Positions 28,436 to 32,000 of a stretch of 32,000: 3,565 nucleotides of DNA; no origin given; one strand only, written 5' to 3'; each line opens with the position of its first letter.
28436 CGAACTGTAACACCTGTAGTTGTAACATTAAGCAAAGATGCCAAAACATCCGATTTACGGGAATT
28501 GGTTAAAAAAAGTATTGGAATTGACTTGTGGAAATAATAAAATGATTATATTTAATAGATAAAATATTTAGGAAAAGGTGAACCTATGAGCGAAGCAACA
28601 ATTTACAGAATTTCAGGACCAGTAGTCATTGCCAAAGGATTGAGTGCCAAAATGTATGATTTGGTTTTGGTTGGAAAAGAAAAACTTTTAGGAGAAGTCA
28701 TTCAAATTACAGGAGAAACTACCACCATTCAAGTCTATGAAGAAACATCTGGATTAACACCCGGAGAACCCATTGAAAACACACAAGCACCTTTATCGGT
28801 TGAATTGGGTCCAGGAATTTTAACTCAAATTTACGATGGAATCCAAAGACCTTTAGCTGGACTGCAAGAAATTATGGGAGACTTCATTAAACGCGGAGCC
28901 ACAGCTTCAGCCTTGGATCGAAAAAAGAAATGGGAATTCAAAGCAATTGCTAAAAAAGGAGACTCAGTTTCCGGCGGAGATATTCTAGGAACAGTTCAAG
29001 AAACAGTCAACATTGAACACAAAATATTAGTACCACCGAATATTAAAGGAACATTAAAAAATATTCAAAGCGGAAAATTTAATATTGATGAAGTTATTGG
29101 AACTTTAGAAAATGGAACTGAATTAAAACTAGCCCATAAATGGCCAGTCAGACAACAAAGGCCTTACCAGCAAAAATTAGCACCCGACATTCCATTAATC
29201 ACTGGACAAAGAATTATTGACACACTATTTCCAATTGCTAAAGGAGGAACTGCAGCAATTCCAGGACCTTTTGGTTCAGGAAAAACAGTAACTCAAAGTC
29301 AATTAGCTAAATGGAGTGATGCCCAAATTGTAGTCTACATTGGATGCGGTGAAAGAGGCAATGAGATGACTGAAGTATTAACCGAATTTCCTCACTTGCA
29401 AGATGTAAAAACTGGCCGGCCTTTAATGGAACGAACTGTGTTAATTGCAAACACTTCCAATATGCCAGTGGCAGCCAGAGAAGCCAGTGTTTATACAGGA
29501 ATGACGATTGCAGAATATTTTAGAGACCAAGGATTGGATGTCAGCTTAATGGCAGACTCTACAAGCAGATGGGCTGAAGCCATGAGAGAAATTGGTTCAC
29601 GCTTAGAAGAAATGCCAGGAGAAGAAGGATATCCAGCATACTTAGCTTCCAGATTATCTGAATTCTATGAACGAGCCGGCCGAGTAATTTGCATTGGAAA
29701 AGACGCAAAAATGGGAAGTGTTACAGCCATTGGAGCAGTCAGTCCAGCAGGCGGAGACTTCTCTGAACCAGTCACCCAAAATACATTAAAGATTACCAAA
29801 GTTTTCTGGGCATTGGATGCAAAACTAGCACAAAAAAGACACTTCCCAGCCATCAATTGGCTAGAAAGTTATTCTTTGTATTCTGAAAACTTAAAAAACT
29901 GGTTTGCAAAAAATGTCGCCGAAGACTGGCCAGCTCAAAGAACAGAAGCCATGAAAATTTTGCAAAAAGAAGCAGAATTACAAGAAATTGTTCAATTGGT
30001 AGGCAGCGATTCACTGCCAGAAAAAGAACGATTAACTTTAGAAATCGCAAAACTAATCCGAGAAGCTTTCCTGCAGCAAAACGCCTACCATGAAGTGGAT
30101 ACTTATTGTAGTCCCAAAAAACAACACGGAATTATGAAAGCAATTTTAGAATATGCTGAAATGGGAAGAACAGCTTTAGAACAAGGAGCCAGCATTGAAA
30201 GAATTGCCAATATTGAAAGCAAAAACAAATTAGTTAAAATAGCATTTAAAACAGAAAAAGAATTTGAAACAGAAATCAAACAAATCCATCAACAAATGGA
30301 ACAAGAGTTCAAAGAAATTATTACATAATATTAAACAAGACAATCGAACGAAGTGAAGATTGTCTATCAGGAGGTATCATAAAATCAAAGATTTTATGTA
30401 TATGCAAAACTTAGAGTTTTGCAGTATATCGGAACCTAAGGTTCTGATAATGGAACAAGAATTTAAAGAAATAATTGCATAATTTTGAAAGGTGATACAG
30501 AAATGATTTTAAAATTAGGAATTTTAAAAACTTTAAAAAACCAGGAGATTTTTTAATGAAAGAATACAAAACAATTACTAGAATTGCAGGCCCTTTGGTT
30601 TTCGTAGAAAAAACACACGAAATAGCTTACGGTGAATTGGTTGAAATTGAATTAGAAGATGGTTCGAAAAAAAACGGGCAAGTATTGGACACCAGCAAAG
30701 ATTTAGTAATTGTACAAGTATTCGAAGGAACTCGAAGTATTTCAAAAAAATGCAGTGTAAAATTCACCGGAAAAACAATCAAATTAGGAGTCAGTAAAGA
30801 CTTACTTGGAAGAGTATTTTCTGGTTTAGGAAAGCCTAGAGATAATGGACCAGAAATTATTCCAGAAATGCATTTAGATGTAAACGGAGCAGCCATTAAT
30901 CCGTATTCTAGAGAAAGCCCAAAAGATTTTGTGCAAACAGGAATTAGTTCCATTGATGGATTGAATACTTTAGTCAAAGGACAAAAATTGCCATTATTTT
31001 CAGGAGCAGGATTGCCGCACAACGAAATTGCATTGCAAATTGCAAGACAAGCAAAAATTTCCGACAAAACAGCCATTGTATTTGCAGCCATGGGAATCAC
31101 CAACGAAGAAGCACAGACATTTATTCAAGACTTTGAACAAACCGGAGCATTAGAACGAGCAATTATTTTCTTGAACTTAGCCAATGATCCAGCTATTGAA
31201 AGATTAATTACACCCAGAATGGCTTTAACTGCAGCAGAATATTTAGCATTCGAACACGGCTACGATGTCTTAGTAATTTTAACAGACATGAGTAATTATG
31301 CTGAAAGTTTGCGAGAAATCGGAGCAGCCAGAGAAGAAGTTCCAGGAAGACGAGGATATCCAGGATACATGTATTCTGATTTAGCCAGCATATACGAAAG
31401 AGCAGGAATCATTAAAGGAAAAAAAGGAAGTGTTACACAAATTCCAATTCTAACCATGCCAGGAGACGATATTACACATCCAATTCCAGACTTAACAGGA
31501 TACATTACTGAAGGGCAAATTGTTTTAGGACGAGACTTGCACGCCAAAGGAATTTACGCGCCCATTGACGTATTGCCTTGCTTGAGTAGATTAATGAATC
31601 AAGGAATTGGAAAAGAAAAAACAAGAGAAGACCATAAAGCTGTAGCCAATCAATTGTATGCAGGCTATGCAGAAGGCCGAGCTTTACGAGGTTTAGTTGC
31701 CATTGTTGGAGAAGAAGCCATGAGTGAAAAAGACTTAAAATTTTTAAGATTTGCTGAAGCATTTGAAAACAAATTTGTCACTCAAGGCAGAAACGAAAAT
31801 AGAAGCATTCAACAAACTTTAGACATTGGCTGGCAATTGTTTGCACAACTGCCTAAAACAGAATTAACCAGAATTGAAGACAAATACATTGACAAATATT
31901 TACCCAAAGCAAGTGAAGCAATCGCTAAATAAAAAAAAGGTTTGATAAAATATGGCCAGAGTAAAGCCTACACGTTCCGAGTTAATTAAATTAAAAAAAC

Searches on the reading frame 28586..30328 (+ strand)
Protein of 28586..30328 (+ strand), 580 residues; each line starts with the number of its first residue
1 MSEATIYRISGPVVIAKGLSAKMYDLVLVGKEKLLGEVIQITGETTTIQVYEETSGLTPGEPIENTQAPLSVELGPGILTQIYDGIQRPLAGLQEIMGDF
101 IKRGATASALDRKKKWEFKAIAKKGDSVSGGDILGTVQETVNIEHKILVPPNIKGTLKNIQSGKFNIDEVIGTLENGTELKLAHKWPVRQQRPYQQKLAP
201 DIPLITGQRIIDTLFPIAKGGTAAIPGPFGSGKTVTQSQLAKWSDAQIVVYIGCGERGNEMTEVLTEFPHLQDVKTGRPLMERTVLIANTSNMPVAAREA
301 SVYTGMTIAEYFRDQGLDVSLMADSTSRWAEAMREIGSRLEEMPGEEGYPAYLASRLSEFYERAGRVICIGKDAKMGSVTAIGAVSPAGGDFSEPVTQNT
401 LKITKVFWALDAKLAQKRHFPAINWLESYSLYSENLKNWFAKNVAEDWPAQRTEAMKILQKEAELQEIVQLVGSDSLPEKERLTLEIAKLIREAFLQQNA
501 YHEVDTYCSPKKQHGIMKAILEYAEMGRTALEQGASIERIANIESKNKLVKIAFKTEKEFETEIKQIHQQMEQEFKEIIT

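Call 14: find_encoding_contigs(protein=window:28586-30328:+, flank=10000, max_places=10)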
Protein window:28586-30328:+ (580 aa): 1 contig read that carries it; 1 place shown.
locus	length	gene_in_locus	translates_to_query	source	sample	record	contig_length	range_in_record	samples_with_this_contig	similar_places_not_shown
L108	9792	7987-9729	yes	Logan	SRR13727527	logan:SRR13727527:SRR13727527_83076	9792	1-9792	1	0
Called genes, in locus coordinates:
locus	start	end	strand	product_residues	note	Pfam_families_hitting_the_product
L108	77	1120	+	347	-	PF04371:PAD_porph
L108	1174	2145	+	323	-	PF01916:DS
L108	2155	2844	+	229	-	-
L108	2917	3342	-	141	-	PF13473:Cupredoxin_1 (faint), PF00127:Copper-bind (weak)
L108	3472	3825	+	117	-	-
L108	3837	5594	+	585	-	PF01496:V_ATPase_I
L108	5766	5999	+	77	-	PF00137:ATP-synt_C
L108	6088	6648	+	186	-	PF01991:vATP-synt_E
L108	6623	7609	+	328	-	PF01992:vATP-synt_AC39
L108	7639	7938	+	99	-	PF01990:ATP-synt_F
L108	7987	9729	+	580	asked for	PF02874:ATP-synt_ab_N, PF16886:ATP-synt_ab_Xtn, PF00006:ATP-synt_ab, PF22919:ATP-synt_VA_C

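Call 22: find_homologous_proteins(query=window:28586-30328:+, max_evalue=1e-100)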
Query window:28586-30328:+ (580 aa): 8000 proteins with E <= 1e-100 among 8000 candidates; the best 120 are listed.
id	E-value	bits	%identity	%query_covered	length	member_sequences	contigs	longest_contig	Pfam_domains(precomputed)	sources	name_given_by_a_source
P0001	0.0e+0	1289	100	100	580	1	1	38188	PF16886.12,PF02874.30,PF00006.32,PF22919.2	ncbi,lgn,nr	ncbi:MAG: ATP synthase subunit A [Candidatus Diapherotrites archaeon]|nr:ATP synthase subunit A [Can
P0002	1.5e-291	986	75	100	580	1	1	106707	PF16886.12,PF02874.30,PF00006.32,PF22919.2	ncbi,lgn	-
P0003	4.2e-289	978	74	100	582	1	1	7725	PF16886.12,PF02874.30,PF00006.32,PF22919.2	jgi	-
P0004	1.3e-288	976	76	96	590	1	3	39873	PF16886.12,PF02874.30,PF00006.32,PF22919.2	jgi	jgi:V/A-type H+-transporting ATPase subunit A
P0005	1.5e-287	973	73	100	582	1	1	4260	PF16886.12,PF02874.30,PF00006.32,PF22919.2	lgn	-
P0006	4.0e-287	971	74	100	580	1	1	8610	PF16886.12,PF02874.30,PF00006.32,PF22919.2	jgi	-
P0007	4.3e-287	971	74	100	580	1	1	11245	PF16886.12,PF02874.30,PF00006.32,PF22919.2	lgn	-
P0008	6.6e-287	970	74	100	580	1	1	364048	PF16886.12,PF02874.30,PF00006.32,PF22919.2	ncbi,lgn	-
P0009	8.9e-287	970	74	99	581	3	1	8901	PF16886.12,PF02874.30,PF00006.32,PF22919.2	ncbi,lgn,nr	ncbi:MAG: V-type ATP synthase subunit A [Candidatus ainarchaeum sp.]|nr:V-type ATP synthase subunit 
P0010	1.7e-285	966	74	100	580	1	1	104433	PF16886.12,PF02874.30,PF00006.32,PF22919.2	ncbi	-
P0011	2.6e-285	965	74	100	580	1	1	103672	PF16886.12,PF02874.30,PF00006.32,PF22919.2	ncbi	ncbi:MAG: ATP synthase subunit A [Candidatus Diapherotrites archaeon]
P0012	4.3e-285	965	74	99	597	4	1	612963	PF16886.12,PF02874.30,PF00006.32,PF22919.2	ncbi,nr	ncbi:MAG: V-type ATP synthase subunit A [Candidatus Diapherotrites archaeon]|nr:V-type ATP synthase 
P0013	5.7e-285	964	74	100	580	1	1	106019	PF16886.12,PF02874.30,PF00006.32,PF22919.2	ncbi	ncbi:MAG: ATP synthase subunit A [archaeon]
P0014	9.5e-285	963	73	99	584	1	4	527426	PF16886.12,PF02874.30,PF00006.32,PF22919.2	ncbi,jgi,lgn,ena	-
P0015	1.0e-284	963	73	99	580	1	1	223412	PF16886.12,PF02874.30,PF00006.32,PF22919.2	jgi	-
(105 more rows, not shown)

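Call 27: find_encoding_contigs(protein=P0002, flank=10000, max_places=3)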
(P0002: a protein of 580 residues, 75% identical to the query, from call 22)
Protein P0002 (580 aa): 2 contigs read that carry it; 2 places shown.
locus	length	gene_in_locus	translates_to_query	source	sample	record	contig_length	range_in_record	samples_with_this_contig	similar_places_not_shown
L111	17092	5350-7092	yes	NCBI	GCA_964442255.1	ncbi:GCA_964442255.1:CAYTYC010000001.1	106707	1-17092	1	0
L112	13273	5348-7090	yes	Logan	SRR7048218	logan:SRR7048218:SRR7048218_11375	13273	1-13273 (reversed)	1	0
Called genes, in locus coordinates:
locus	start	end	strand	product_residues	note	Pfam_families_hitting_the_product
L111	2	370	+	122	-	?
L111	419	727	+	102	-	-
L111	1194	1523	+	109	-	-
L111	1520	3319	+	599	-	PF01496:V_ATPase_I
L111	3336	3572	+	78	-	PF00137:ATP-synt_C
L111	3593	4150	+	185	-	PF01991:vATP-synt_E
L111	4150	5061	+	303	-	PF01992:vATP-synt_AC39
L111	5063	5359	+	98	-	PF01990:ATP-synt_F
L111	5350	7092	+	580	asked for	PF02874:ATP-synt_ab_N, PF16886:ATP-synt_ab_Xtn, PF00006:ATP-synt_ab, PF22919:ATP-synt_VA_C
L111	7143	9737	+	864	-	PF02874:ATP-synt_ab_N, PF14528:LAGLIDADG_3 (faint), PF00006:ATP-synt_ab, PF14890:Intein_splicing, PF00006:ATP-synt_ab, PF22919:ATP-synt_VA_C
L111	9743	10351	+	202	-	PF01813:ATP-synt_D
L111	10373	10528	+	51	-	-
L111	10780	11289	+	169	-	-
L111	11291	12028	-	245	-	PF01887:SAM_HAT_N, PF20257:SAM_HAT_C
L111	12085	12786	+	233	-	PF02353:CMAS (weak), PF13489:Methyltransf_23 (weak), PF06325:PrmA (weak), PF07021:MetW (weak), PF13847:Methyltransf_31, PF08241:Methyltransf_11, PF08242:Methyltransf_12, PF13649:Methyltransf_25, +1 more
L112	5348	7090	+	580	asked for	PF02874:ATP-synt_ab_N, PF16886:ATP-synt_ab_Xtn, PF00006:ATP-synt_ab, PF22919:ATP-synt_VA_C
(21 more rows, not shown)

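Call 28: find_encoding_contigs(protein=P0004, flank=10000, max_places=3)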
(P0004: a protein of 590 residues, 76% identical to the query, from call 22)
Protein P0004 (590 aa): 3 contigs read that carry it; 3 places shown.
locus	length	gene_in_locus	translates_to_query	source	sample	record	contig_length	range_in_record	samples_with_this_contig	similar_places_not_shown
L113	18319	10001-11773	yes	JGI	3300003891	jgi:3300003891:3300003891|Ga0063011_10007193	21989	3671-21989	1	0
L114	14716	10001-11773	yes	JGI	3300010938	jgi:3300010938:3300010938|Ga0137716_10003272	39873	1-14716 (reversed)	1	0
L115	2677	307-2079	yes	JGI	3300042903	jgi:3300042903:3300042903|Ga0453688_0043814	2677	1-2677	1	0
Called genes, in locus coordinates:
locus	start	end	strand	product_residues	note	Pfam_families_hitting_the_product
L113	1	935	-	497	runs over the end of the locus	PF13328:HD_4, PF01966:HD, PF04607:RelA_SpoT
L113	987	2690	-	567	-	PF03485:Arg_tRNA_synt_N, PF00750:tRNA-synt_1d, PF05746:DALR_1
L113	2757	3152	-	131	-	-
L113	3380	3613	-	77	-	-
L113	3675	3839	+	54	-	-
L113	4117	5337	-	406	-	PF12705:PDDEXK_1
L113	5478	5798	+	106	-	-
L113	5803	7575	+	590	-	PF01496:V_ATPase_I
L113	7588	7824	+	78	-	PF00137:ATP-synt_C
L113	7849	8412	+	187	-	PF01991:vATP-synt_E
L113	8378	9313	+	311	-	PF01992:vATP-synt_AC39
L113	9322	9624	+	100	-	PF01990:ATP-synt_F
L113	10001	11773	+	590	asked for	PF02874:ATP-synt_ab_N, PF16886:ATP-synt_ab_Xtn, PF00006:ATP-synt_ab, PF22919:ATP-synt_VA_C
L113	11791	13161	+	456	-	PF02874:ATP-synt_ab_N, PF00006:ATP-synt_ab, PF22919:ATP-synt_VA_C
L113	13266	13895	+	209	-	PF01813:ATP-synt_D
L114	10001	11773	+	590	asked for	PF02874:ATP-synt_ab_N, PF16886:ATP-synt_ab_Xtn, PF00006:ATP-synt_ab, PF22919:ATP-synt_VA_C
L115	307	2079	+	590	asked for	PF02874:ATP-synt_ab_N, PF16886:ATP-synt_ab_Xtn, PF00006:ATP-synt_ab, PF22919:ATP-synt_VA_C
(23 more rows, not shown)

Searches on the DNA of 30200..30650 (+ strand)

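Call 37: search_rna_families(source=window, start=30200, end=30650, threshold=evalue, max_evalue=10)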
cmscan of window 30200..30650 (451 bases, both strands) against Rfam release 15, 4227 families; matches with E-value up to 10: 6.
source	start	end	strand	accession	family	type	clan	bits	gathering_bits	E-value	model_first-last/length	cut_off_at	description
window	30335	30422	-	RF02379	csRNA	Gene; sRNA;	-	20.3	57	3.1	1-93/93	no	Cia-dependent small RNA csRNA1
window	30551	30611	+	RF02408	snoR124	Gene; snRNA; snoRNA; CD-box;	-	18.5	70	3.8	1-77/77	no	Small nucleolar RNA snoR124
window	30377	30452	+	RF02449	ncr1015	Gene; sRNA;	-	17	60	9.9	1-121/121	no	Bacillus sRNA ncr1015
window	30531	30562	-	RF01334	CRISPR-DR21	Gene; CRISPR;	-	15.7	48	8.1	1-37/37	no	CRISPR RNA direct repeat element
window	30373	30403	+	RF00849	mir-60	Gene; miRNA;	-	15.1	67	4.4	16-57/72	no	mir-60 microRNA precursor family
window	30524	30550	+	RF00522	PreQ1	Cis-reg; riboswitch;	-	13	39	6.2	1-45/45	no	PreQ1 (pre queuosine) riboswitch aptamer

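Call 45: search_dna_similar(query=window:30330-30452:+, collection=phages, mode=distant, max_evalue=1, max_rows=10)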
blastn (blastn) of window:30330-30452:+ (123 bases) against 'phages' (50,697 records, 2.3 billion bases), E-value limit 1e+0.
Records with a match: 4; places in all: 4; records where one place covers at least 80% of the query: 0.
Best place of each record, by identity: 95-99% 2; 80-90% 2.
By first word of the organism name: Listeria 2; Staphylococcus 1; Erwinia 1.
By host as written in the record: Listeria monocytogenes 2; - 1; Erwinia aphidicola B01_10 1.
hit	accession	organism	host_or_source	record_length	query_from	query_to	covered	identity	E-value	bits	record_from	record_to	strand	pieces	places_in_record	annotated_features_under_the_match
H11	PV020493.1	Staphylococcus phage RSM-J51Sa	-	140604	50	95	37%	81.3%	3e-1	40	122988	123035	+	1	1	record has no annotation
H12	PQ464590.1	Erwinia phage Hallingskeid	Erwinia aphidicola B01_10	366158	1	36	29%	83.3%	3e-1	39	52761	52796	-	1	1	hypothetical protein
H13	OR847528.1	Listeria phage LM 4-11-1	Listeria monocytogenes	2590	45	69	20%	96.0%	1e-1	42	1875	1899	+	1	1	record has no annotation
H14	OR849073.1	Listeria phage LM 4-14-1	Listeria monocytogenes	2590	45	69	20%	96.0%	1e-1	42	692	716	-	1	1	record has no annotation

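Call 60: build_rna_model(alignment_id=A4, structure=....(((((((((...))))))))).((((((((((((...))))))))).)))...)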
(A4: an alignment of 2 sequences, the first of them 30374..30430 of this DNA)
Model R1 built from alignment A4 (2 sequences, 57 columns); structure: as given.
model positions 57; base pairs 21; branch points 1; effective number of sequences 2; information 0.869 bits per position. Calibrated on 0.2 Mb of random sequence (short: E-values are rough).
structure used (alignment columns):
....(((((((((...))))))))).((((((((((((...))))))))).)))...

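Call 61: search_with_rna_model(model_id=R1, sources=[window, L108, L111, L113, L114, L115, L116], max_evalue=10, filters=off, show_alignments=4)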
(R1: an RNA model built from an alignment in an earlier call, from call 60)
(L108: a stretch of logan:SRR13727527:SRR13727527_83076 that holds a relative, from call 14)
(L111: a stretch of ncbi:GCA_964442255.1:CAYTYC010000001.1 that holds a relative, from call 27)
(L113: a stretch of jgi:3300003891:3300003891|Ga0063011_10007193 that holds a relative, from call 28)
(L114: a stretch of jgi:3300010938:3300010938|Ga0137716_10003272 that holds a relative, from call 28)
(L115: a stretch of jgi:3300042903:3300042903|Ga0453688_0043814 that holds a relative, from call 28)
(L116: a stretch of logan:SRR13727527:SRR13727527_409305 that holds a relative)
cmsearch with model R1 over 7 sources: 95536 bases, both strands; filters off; matches with E-value up to 10: 28.
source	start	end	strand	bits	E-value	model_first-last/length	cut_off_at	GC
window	30374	30430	+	80.6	1.2e-14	1-57/57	no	0.25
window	16209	16265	+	80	1.6e-14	1-57/57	no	0.32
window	16206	16262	-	53.9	5.6e-09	1-57/57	no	0.3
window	30371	30427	-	49.6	4.7e-08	1-57/57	no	0.26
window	30505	30559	-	19.9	0.099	1-57/57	no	0.18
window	23974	24025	-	18.3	0.22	1-57/57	no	0.21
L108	3375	3426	-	18.3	0.22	1-57/57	no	0.21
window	26273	26311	-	16.4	0.55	1-57/57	no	0.26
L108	5674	5712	-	16.4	0.55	1-57/57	no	0.26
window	9264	9321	-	14.8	1.2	1-57/57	no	0.34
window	26283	26340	+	14.1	1.6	1-57/57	no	0.28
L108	5684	5741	+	14.1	1.6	1-57/57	no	0.28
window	27279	27328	-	13.6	2.1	1-57/57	no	0.36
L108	6680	6729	-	13.6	2.1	1-57/57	no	0.36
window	30504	30531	+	13.2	2.6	1-57/57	no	0.14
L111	13771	13824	-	12.3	4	1-57/57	no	0.26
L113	7075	7126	+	12.3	4.1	1-57/57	no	0.21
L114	6970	7021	+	12.3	4.1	1-57/57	no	0.21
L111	15405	15462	+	12.2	4.2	1-57/57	no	0.33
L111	3868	3923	-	11.5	6.1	1-57/57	no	0.41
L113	8630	8666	-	11.3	6.7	1-57/57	no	0.19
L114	8525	8561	-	11.3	6.7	1-57/57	no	0.19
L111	13854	13896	+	11.2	6.8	1-57/57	no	0.51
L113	8638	8690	+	11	7.8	1-57/57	no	0.23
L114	8533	8585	+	11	7.8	1-57/57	no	0.23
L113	9125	9185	-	10.7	8.7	1-57/57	no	0.25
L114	9020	9080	-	10.7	8.7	1-57/57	no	0.25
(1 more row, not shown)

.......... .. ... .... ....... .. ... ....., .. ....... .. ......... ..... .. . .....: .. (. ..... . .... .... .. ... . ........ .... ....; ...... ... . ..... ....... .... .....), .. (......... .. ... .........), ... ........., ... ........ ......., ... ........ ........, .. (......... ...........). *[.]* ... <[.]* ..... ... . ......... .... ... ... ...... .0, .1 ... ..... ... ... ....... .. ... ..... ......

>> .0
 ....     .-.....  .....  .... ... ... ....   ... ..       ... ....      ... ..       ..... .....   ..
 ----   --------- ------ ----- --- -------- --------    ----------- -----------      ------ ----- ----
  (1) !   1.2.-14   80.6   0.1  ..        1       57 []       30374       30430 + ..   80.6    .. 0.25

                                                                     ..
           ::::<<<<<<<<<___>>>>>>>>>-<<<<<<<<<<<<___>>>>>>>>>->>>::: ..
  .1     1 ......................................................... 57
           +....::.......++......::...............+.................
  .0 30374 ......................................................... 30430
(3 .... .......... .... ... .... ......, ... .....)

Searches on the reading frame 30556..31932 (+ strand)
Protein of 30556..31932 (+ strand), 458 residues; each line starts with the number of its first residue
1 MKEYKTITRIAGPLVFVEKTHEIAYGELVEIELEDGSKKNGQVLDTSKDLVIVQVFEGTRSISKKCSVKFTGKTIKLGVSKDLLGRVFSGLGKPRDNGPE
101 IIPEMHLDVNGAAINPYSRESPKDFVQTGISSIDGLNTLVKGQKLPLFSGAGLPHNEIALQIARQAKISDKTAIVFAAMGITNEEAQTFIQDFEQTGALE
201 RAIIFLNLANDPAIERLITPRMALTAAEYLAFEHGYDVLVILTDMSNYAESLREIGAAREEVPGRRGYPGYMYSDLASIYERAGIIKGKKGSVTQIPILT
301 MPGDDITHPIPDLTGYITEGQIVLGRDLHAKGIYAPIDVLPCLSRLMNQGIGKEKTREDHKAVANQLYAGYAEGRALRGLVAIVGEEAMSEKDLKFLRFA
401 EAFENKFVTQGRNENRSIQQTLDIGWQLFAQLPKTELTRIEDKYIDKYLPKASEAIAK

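Call 30: find_encoding_contigs(protein=window:30556-31932:+, flank=10000, max_places=10)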
Protein window:30556-31932:+ (458 aa): no gene with exactly this product is on record in the collection.
